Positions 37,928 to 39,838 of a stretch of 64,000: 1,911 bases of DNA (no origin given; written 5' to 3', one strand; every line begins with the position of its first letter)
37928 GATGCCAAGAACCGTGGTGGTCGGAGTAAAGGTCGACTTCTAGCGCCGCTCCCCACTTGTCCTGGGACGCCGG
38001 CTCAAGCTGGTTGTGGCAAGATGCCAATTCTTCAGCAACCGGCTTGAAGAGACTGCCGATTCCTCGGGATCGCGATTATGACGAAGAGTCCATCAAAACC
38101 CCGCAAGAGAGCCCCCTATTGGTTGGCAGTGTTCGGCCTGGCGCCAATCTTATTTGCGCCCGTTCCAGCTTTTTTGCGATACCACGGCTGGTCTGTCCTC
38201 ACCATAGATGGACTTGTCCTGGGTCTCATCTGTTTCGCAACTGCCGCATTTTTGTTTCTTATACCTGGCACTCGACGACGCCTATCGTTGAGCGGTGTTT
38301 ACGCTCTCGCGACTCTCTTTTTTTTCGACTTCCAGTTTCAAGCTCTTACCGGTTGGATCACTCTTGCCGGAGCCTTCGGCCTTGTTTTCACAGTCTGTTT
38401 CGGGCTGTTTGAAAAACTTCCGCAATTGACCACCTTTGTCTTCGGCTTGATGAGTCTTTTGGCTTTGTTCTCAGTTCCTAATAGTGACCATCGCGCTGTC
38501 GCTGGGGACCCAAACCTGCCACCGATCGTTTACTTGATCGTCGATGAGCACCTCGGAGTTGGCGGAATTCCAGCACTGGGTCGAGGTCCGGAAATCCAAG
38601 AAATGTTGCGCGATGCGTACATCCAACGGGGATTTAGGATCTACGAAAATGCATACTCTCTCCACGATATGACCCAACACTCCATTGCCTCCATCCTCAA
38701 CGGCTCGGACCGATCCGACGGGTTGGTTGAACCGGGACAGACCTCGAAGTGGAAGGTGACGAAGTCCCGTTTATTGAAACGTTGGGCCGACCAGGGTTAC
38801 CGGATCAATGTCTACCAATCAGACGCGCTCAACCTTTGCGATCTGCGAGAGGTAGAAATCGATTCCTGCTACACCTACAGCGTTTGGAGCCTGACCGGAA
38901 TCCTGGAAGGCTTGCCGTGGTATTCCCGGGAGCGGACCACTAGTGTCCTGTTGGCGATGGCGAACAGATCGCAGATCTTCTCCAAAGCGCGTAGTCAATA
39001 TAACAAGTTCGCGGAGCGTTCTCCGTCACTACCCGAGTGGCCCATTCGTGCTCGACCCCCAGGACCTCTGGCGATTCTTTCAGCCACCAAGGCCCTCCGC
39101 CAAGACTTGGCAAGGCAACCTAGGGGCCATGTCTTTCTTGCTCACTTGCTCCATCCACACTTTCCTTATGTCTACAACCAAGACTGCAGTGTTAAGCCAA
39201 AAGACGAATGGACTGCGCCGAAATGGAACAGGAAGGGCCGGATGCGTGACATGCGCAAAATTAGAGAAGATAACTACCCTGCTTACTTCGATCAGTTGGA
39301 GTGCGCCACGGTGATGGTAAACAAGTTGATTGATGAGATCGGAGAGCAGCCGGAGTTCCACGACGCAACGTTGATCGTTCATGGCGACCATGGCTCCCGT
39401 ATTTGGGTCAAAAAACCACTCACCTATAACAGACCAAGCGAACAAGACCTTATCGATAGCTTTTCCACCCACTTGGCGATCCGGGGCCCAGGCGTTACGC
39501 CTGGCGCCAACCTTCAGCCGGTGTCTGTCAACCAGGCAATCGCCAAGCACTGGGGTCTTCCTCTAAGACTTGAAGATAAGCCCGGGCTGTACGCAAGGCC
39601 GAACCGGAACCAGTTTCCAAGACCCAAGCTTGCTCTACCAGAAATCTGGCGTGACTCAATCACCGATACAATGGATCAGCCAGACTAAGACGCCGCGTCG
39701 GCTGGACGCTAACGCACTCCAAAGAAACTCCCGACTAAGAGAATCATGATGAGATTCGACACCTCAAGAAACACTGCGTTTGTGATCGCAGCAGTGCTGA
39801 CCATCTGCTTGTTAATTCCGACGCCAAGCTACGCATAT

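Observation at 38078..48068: Three diverged paralogs of a compact LtaS/EptA-like membrane enzyme clustered after a Fur-controlled TonB receptor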

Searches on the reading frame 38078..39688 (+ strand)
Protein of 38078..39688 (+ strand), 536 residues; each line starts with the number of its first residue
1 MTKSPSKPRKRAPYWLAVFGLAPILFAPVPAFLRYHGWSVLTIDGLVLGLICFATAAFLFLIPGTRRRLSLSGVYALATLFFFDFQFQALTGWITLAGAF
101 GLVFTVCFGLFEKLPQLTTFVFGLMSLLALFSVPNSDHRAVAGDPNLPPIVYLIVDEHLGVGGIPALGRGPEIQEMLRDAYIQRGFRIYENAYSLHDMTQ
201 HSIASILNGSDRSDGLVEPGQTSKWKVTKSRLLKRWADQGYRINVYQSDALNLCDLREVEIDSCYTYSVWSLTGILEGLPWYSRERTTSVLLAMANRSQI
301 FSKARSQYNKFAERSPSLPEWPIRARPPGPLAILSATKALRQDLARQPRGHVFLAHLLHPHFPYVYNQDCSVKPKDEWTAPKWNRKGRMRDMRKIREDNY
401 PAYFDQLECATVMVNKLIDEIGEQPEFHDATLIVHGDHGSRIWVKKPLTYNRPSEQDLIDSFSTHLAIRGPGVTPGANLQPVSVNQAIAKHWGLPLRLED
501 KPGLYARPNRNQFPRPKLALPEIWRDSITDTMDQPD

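Call 8: search_protein_families(library=pfam, proteins=[window:38078-39688:+], max_evalue=0.01)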
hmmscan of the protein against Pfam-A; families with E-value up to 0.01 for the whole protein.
window:38078-39688:+ (536 aa): 1 family
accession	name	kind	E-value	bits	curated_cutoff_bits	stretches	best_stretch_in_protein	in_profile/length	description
PF00884.28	Sulfatase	-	2.2e-09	37.5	25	1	151-477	3-281/301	Sulfatase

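Call 9: search_protein_families(library=ncbifam, proteins=[window:38078-39688:+], max_evalue=0.01)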
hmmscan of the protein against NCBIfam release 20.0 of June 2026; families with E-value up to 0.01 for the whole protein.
window:38078-39688:+ (536 aa): 0 families

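Call 11: search_solved_structures(query=window:38078-39688:+, max_evalue=1, show_alignments=2)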
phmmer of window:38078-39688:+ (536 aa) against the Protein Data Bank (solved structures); distinct sequences matched with E-value up to 1: 3.
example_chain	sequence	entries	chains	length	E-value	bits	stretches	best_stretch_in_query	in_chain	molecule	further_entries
6g5z_A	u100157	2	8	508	0.54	11.6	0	401-483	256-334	Choline-sulfatase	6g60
6fny_A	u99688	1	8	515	0.57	11.5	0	401-483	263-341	Choline-sulfatase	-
7pth_A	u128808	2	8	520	0.57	11.5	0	401-483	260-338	Choline sulfatase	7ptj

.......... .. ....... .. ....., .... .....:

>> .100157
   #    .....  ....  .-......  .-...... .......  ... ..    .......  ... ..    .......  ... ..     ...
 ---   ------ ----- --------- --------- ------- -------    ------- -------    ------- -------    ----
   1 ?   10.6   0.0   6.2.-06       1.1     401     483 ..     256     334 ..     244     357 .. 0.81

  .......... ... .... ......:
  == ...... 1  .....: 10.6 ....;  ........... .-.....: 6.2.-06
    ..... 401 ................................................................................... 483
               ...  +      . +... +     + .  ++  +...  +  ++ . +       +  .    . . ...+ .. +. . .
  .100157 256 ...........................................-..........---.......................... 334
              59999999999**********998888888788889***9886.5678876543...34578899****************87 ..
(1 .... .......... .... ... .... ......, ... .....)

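Call 12: find_homologous_proteins(query=window:38078-39688:+)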
Query window:38078-39688:+ (536 aa): 22 proteins with E <= 0.001 among 8000 candidates.
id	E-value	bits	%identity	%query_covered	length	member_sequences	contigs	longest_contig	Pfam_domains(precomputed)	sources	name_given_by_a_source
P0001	0.0e+0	1259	100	100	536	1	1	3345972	PF00884.29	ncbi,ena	-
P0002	5.1e-201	687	56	98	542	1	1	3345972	PF00884.29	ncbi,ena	-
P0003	1.7e-81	292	34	99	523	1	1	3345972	PF00884.29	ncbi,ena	-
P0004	2.0e-58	216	31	84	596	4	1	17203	-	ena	-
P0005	2.9e-55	206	32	92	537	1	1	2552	PF00884.29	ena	-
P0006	9.6e-50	187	32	78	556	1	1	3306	-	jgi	jgi:hypothetical protein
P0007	3.8e-47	179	31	90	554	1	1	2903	-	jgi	jgi:hypothetical protein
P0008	2.4e-43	166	32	86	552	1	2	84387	-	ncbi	-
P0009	8.2e-43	165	30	85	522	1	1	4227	-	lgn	-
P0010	9.9e-41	158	32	70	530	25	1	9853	-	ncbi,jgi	jgi:hypothetical protein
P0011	8.7e-39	151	27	88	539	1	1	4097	-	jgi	jgi:hypothetical protein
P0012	2.7e-37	146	29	92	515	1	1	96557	-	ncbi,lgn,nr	ncbi:MAG: hypothetical protein EOP62_13220 [Sphingomonadales bacterium]|nr:MAG: hypothetical protein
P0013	4.7e-35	139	24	77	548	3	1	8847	PF00884.29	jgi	jgi:hypothetical protein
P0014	8.1e-35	138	26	83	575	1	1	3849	-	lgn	-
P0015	3.2e-33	133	28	62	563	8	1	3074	PF00884.29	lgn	-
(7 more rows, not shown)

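Call 13: find_encoding_contigs(protein=P0001, flank=10000, max_places=3)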
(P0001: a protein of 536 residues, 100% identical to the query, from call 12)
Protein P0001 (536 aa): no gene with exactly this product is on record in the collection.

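Call 14: find_encoding_contigs(protein=P0004, flank=8000, max_places=3)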
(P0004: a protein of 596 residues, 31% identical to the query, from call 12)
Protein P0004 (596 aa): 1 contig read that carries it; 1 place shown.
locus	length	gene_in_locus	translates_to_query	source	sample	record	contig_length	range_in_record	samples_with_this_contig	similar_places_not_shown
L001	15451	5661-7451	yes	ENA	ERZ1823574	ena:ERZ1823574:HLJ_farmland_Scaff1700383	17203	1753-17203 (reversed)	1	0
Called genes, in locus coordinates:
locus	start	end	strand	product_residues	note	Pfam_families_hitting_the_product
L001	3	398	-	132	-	?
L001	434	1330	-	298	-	PF08281:Sigma70_r4_2, PF04545:Sigma70_r4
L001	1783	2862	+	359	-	PF01436:NHL (faint)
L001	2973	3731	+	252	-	-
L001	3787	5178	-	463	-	-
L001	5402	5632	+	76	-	-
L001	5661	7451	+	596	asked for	-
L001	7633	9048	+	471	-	PF02746:MR_MLE_N, PF13378:MR_MLE_C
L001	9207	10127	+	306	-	PF03737:RraA-like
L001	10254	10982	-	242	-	PF00561:Abhydrolase_1 (weak), PF12146:Hydrolase_4 (faint), PF12697:Abhydrolase_6 (weak), PF20408:Abhydrolase_11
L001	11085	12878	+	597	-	PF00732:GMC_oxred_N, PF00890:FAD_binding_2 (faint), PF05199:GMC_oxred_C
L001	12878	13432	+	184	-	PF13618:Gluconate_2-dh3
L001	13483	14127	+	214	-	PF03167:UDG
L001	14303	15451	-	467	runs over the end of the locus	PF00696:AA_kinase, PF13840:ACT_7, PF22468:ACT_9, PF01842:ACT (weak), PF13840:ACT_7, PF22468:ACT_9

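Call 15: find_encoding_contigs(protein=P0008, flank=8000, max_places=3)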
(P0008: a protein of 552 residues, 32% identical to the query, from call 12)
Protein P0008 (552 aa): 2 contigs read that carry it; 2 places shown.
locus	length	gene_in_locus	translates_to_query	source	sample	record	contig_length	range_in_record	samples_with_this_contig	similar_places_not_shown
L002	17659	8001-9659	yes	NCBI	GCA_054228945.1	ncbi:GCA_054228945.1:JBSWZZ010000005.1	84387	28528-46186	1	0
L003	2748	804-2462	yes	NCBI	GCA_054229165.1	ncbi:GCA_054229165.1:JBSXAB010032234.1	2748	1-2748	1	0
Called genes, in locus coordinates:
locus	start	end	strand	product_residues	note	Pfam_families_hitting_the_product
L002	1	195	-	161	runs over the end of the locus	PF04355:BamE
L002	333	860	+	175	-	PF03981:Ubiq_cyt_C_chap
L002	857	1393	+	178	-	PF02620:YceD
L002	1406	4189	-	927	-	PF08335:GlnD_UR_UTase, PF26956:ACT_ACR_D1 (faint), PF27444:GlnD_3rd, PF01966:HD, PF24931:ACT_ACR9_3rd (faint)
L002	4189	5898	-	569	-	PF00501:AMP-binding, PF13193:AMP-binding_C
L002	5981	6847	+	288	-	PF01790:LGT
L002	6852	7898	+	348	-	PF02636:Methyltransf_28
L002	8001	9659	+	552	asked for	-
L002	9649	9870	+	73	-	-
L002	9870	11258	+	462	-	-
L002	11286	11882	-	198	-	PF03886:ABC_trans_aux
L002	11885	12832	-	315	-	PF02470:MlaD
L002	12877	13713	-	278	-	PF00005:ABC_tran, PF13304:AAA_21 (weak)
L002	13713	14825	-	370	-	PF13466:STAS_2 (faint), PF02405:MlaE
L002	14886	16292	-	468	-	PF00939:Na_sulph_symp, PF03600:CitMHS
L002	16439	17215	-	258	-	PF02578:Cu-oxidase_4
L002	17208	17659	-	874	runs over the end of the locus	PF17900:Peptidase_M1_N, PF01433:Peptidase_M1, PF11940:DUF3458, PF17432:DUF3458_C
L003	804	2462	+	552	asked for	-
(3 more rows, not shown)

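Call 16: find_encoding_contigs(protein=P0012, flank=8000, max_places=3)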
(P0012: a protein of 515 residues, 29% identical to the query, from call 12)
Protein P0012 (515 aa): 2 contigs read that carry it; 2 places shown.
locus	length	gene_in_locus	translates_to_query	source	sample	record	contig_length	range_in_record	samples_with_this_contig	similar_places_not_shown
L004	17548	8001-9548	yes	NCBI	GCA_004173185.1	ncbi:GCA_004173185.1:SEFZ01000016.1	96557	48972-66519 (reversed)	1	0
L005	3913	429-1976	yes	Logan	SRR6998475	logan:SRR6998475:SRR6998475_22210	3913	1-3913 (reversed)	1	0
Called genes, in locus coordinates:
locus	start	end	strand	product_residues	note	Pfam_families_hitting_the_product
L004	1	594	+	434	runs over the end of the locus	PF00990:GGDEF (weak), PF00563:EAL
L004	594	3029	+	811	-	PF00515:TPR_1 (faint), PF07719:TPR_2 (faint), PF07721:TPR_4 (faint), PF17874:TPR_MalT, PF13424:TPR_12, PF13424:TPR_12, PF00512:HisKA, PF02518:HATPase_c, +6 more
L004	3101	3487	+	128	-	PF00072:Response_reg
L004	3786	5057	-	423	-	PF00083:Sugar_tr, PF07690:MFS_1, PF00083:Sugar_tr, PF07690:MFS_1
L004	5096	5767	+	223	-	PF12276:DUF3617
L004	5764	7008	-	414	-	PF00672:HAMP, PF02518:HATPase_c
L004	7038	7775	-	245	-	PF00072:Response_reg, PF00486:Trans_reg_C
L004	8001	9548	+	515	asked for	-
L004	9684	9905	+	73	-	-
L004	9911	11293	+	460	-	-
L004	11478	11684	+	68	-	PF01165:Ribosomal_S21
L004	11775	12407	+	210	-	PF00254:FKBP_C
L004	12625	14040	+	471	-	PF04932:Wzy_C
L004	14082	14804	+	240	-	PF02563:Poly_export, PF10531:SLBB (weak), PF22461:SLBB_2 (weak)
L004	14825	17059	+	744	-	PF02706:Wzz, PF13807:GNVR, PF01656:CbiA (weak), PF10609:ParA, PF13614:AAA_31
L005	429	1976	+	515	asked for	-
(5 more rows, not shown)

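Call 19: search_protein_families(library=ncbifam, proteins=[L002:9870-11258:+, L001:3787-5178:-], max_evalue=10)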
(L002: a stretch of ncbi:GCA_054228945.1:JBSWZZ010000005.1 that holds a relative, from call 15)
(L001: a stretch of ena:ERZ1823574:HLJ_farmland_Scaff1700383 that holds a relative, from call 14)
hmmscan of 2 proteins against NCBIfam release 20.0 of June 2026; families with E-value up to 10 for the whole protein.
L002:9870-11258:+ (462 aa): 2 families
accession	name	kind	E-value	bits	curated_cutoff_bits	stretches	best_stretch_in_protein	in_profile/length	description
TIGR04290.1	meth_Rta_06860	hypoth_equivalog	0.023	14.1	300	1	292-336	53-97/226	TIGR04290 family methyltransferase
NF043040.1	corrin_prot_MT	hypoth_equivalog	0.03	13.7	180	1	287-336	38-88/216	corrinoid protein-associated methyltransferase CpaM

L001:3787-5178:- (463 aa): 4 families
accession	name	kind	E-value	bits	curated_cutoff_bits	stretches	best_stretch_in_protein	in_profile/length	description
TIGR00537.1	hemK_rel_arch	hypoth_equivalog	0.0085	15.8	87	1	280-329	10-59/179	HemK2/MTQ2 family protein methyltransferase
NF041255.1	mycofact_MftM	equivalog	0.047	13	200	1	259-345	108-194/289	mycofactocin oligosaccharide methyltransferase MftM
NF008405.0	PRK11207.1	equivalog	0.12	11.8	218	1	279-346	20-87/198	tellurite resistance methyltransferase TehB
TIGR01444.1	fkbM_fam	subfamily_domain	0.13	12.7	37.7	1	292-331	1-42/143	FkbM family methyltransferase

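Call 20: search_protein_families(library=pfam, proteins=[L002:9870-11258:+, L001:3787-5178:-], max_evalue=10)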
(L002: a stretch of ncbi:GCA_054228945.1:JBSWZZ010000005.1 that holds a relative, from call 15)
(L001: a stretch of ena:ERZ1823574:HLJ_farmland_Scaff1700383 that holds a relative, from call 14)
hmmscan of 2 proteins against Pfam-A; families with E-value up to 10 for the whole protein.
L002:9870-11258:+ (462 aa): 6 families
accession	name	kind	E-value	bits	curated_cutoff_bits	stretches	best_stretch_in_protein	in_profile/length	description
PF08242.18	Methyltransf_12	-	0.0003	21.9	30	1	294-384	2-79/98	Methyltransferase domain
PF13489.12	Methyltransf_23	-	0.0015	18.7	27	1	278-406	11-116/164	Methyltransferase domain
PF08241.18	Methyltransf_11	-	0.0031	18.6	21.2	1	294-380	2-73/95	Methyltransferase domain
PF13649.12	Methyltransf_25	-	0.0033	18.5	27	1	294-344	3-54/97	Methyltransferase domain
PF13847.12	Methyltransf_31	-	0.03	14.4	27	1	293-337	8-54/145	Methyltransferase domain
PF07076.17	DUF1344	-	0.19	12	23.1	1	304-325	17-38/60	Protein of unknown function (DUF1344)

L001:3787-5178:- (463 aa): 5 families
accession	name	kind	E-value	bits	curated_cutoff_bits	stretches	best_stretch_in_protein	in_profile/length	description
PF13489.12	Methyltransf_23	-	0.00011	22.5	27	1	277-439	9-155/164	Methyltransferase domain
PF08242.18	Methyltransf_12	-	0.00038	21.6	30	1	295-400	2-89/98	Methyltransferase domain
PF22340.1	TubZ_C_3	-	0.042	14.3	27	1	393-433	3-43/88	Tubulin-like protein TubZ, C-terminal domain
PF08241.18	Methyltransf_11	-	0.14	13.3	21.2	1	295-381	2-73/95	Methyltransferase domain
PF21470.2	BppU-like_C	-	0.21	12.1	27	1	177-193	29-44/59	Minor structural protein 5-like, C-terminal domain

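Call 31: search_dna_similar(query=window:38078-39688:+, collection=plasmids, mode=protein, max_evalue=0.001, max_rows=25)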
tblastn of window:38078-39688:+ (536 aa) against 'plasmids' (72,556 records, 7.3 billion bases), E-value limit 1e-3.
Records with a match: 61; places in all: 63; records where one place covers at least 80% of the query: 0.
Best place of each record, by identity: <60% 61.
By first word of the organism name: Sinorhizobium 57; Rhizobium 3; Ensifer 1.
By predicted mobility (MOB-suite, as given by PLSDB): conjugative 60; non-mobilizable 1.
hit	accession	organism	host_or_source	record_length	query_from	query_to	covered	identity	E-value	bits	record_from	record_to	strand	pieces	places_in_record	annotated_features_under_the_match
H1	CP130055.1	Sinorhizobium meliloti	Medicago,Cell culture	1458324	148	484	62%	31.4%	1e-31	164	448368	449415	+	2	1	none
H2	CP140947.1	Sinorhizobium meliloti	Medicago lupulina,whole organism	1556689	148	485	63%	30.5%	1e-37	155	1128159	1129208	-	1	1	noeB: nodulation protein NoeB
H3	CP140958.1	Sinorhizobium meliloti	Medicago lupulina,whole organism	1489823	148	485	63%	30.2%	5e-37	154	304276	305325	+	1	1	noeB: nodulation protein NoeB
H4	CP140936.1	Sinorhizobium meliloti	Medicago lupulina,whole organism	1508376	148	485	63%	30.2%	9e-37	153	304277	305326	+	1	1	none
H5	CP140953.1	Sinorhizobium meliloti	Medicago lupulina,whole organism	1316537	148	485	63%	30.2%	1e-36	152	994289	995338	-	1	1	noeB: nodulation protein NoeB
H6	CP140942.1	Sinorhizobium meliloti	Medicago lupulina,whole organism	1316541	148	485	63%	30.2%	1e-36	152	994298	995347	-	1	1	noeB: nodulation protein NoeB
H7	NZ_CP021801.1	Sinorhizobium meliloti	Medicago sativa,Single Cell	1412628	148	485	63%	30.2%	1e-36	152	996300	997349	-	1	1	none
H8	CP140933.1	Sinorhizobium meliloti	Medicago lupulina,whole organism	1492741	148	485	63%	30.2%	1e-36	152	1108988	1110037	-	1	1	noeB: nodulation protein NoeB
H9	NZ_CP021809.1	Sinorhizobium meliloti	Medicago sativa,Single Cell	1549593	148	485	63%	30.2%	1e-36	152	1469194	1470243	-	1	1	none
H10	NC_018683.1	Sinorhizobium meliloti Rm41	-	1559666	148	485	63%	30.2%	1e-36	152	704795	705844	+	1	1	none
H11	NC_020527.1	Sinorhizobium meliloti 2011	-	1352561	148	485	63%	30.2%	2e-36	152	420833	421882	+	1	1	none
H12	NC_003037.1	Sinorhizobium meliloti 1021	-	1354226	148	485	63%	30.2%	2e-36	152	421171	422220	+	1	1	none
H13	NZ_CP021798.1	Sinorhizobium meliloti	Medicago sativa,Single Cell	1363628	148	485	63%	30.2%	2e-36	152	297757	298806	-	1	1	none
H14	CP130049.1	Sinorhizobium meliloti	Medicago,Cell culture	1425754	148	485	63%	30.2%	2e-36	152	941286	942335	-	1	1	noeB: nodulation protein NoeB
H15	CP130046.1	Sinorhizobium meliloti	Medicago,Cell culture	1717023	148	485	63%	30.2%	2e-36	152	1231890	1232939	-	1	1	noeB: nodulation protein NoeB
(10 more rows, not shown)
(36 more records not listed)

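Call 33: get_annotated_region(hit=H3, flank=5000)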
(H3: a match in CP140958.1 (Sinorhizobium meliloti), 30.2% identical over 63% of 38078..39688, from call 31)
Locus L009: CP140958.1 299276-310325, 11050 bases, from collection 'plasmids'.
description: Sinorhizobium meliloti strain ml45 plasmid pSymA, complete sequence
organism: Sinorhizobium meliloti (NCBI taxid 382)
taxonomy: Bacteria; Pseudomonadota; Alphaproteobacteria; Hyphomicrobiales; Rhizobiaceae; Sinorhizobium; Sinorhizobium meliloti
host: -; source: Medicago lupulina,whole organism; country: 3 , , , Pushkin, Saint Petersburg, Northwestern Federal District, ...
typing (MOB-suite, as given by PLSDB): conjugative; relaxase MOBQ; mating-pair formation MPF_T
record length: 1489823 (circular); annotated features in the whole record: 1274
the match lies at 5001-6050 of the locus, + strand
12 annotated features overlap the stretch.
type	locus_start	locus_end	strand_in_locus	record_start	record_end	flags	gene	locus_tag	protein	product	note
CDS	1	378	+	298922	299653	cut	ccoO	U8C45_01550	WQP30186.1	cytochrome-c oxidase, cbb3-type subunit II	-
CDS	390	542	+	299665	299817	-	-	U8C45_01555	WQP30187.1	CcoQ/FixQ family Cbb3-type cytochrome c oxidase assembly chaperone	-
CDS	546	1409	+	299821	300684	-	ccoP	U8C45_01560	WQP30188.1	cytochrome-c oxidase, cbb3-type subunit III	-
CDS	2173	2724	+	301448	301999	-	nodL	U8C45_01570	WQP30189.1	nodulation O-acetyltransferase NodL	-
CDS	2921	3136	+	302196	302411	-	-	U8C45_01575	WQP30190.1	hypothetical protein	-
CDS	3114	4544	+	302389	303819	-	noeA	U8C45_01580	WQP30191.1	nodulation protein NoeA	-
CDS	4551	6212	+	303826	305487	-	noeB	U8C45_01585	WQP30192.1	nodulation protein NoeB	-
CDS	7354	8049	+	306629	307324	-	-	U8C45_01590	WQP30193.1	GntR family transcriptional regulator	-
CDS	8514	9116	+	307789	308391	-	-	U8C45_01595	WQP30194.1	amino acid synthesis family protein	-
CDS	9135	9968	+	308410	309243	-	-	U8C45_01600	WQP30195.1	alpha/beta fold hydrolase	-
CDS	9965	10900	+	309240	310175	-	-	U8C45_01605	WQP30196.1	flavin reductase family protein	-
CDS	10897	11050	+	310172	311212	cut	-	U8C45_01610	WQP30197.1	LLM class flavin-dependent oxidoreductase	-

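Call 38: find_homologous_proteins(query=A2, max_evalue=0.00001)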
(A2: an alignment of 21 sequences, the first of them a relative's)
Query A2 (21 sequences) (536 aa, profile of the alignment): 23 proteins with E <= 0.00001 among 8000 candidates.
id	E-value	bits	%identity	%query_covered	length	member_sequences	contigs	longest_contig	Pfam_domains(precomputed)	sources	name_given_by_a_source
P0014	2.2e-179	616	26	83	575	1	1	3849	-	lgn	-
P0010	1.3e-173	597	32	70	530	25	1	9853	-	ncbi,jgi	jgi:hypothetical protein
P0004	2.3e-173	596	31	84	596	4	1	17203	-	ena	-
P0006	3.3e-173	595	32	78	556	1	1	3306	-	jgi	jgi:hypothetical protein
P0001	1.9e-171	589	100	100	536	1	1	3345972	PF00884.29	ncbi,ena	-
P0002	1.2e-168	580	56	98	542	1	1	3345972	PF00884.29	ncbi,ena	-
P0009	4.8e-166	572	30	85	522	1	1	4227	-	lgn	-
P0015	5.7e-166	571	28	62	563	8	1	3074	PF00884.29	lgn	-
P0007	7.6e-166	571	31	90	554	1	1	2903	-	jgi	jgi:hypothetical protein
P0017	9.6e-164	564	26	85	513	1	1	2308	-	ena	-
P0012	1.3e-159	550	29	92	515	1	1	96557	-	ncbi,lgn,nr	ncbi:MAG: hypothetical protein EOP62_13220 [Sphingomonadales bacterium]|nr:MAG: hypothetical protein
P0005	2.8e-153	529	32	92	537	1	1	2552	PF00884.29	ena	-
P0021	7.0e-152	525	27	61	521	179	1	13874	-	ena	-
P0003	2.8e-144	500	34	99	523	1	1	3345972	PF00884.29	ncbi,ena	-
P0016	4.3e-132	460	26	89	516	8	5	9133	-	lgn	-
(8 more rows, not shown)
